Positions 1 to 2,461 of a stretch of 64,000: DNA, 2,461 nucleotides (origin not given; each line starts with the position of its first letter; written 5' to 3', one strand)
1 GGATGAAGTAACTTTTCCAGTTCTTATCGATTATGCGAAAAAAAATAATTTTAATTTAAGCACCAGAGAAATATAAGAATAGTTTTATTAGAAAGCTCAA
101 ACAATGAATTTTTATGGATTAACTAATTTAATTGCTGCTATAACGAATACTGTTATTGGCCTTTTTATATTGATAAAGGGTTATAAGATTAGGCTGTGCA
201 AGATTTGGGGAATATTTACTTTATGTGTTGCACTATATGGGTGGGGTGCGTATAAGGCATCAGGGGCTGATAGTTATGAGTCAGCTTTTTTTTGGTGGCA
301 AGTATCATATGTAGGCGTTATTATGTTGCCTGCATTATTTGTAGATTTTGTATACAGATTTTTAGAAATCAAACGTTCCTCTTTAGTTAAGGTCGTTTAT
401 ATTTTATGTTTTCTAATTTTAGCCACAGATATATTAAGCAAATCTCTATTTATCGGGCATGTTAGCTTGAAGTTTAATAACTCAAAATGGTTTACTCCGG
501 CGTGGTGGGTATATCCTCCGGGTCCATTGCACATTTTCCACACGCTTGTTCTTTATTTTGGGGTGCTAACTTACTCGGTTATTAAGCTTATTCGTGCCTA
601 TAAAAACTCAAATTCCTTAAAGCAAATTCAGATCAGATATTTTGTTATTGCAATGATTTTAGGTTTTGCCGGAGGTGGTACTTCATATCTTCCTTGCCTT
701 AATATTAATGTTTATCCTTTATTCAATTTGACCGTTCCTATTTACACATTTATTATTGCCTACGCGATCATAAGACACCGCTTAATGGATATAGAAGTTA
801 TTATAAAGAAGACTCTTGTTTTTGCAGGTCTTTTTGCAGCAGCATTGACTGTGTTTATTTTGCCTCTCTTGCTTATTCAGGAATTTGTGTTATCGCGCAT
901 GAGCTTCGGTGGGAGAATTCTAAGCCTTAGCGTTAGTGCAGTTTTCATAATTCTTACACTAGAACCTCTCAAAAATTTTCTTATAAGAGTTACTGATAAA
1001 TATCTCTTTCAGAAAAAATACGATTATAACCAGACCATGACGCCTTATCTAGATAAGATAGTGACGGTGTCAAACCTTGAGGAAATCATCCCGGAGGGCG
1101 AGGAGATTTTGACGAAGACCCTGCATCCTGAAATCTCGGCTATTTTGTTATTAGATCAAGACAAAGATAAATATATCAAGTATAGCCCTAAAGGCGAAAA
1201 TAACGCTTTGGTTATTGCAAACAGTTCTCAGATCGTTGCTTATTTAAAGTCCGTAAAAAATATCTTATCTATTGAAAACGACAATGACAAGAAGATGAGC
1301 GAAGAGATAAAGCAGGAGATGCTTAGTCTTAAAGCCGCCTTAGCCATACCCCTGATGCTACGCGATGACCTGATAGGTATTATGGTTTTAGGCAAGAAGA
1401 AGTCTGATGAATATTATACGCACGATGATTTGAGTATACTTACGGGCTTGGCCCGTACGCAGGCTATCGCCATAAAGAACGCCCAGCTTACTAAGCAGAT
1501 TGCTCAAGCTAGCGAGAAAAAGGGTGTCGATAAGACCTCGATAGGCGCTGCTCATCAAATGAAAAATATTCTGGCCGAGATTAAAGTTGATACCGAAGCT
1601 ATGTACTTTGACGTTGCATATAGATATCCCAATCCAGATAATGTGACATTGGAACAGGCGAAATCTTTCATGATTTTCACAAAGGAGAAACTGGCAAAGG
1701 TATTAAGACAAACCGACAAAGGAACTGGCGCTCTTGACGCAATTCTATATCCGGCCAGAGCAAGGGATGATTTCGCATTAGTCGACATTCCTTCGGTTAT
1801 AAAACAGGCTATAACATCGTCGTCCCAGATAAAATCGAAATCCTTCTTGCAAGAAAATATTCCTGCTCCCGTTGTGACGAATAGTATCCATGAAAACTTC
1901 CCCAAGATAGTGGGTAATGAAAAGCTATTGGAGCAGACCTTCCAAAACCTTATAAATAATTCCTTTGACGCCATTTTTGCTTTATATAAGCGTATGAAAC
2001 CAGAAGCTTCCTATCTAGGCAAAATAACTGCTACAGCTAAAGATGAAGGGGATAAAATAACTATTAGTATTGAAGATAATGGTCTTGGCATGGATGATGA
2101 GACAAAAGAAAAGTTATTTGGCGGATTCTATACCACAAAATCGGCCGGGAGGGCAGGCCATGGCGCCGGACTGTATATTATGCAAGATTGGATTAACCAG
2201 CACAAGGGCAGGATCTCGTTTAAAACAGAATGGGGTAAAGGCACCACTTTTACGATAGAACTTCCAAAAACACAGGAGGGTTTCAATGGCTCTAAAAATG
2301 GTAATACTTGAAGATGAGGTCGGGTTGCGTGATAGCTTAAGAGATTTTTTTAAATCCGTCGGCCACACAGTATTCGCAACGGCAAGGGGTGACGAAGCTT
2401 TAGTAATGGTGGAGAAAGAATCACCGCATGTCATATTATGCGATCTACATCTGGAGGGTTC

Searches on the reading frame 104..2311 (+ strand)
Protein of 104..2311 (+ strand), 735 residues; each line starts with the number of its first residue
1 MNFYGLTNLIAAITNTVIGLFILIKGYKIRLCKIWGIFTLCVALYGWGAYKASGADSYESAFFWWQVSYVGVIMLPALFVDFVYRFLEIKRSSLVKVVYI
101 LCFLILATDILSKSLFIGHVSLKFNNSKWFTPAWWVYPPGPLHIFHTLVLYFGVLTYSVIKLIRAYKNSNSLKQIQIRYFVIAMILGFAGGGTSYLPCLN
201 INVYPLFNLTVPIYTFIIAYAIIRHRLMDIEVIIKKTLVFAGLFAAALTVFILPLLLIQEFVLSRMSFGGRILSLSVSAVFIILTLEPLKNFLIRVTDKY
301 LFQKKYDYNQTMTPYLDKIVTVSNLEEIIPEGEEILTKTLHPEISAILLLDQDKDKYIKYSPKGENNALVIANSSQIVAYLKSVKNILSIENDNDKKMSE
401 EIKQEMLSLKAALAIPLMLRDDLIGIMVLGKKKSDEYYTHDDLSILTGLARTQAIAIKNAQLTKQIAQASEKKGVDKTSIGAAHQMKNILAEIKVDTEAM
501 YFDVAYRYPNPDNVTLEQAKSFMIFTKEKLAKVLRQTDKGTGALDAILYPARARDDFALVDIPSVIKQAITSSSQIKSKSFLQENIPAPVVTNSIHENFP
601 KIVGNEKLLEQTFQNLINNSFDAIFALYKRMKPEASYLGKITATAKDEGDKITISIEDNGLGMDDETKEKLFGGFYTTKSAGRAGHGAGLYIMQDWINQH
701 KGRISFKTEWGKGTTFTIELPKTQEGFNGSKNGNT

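Call 84: search_protein_families(library=pfam, proteins=[window:104-2311:+], max_evalue=0.00001)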
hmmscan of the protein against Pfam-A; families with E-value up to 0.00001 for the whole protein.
window:104-2311:+ (735 aa): 4 families
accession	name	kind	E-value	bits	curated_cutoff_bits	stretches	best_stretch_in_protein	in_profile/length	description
PF02518.31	HATPase_c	-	4.1e-23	82.4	26.4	1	604-723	1-110/111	Histidine kinase-, DNA gyrase B-, and HSP90-like ATPase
PF16927.11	HisKA_7TM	-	5.9e-13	49.6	28.6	1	10-230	4-222/224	N-terminal 7TM region of histidine kinase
PF13492.12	GAF_3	-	8.1e-10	39.7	27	1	324-459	1-129/129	GAF domain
PF13185.12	GAF_2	-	1.9e-06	28.5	28.6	1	341-457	19-135/136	GAF domain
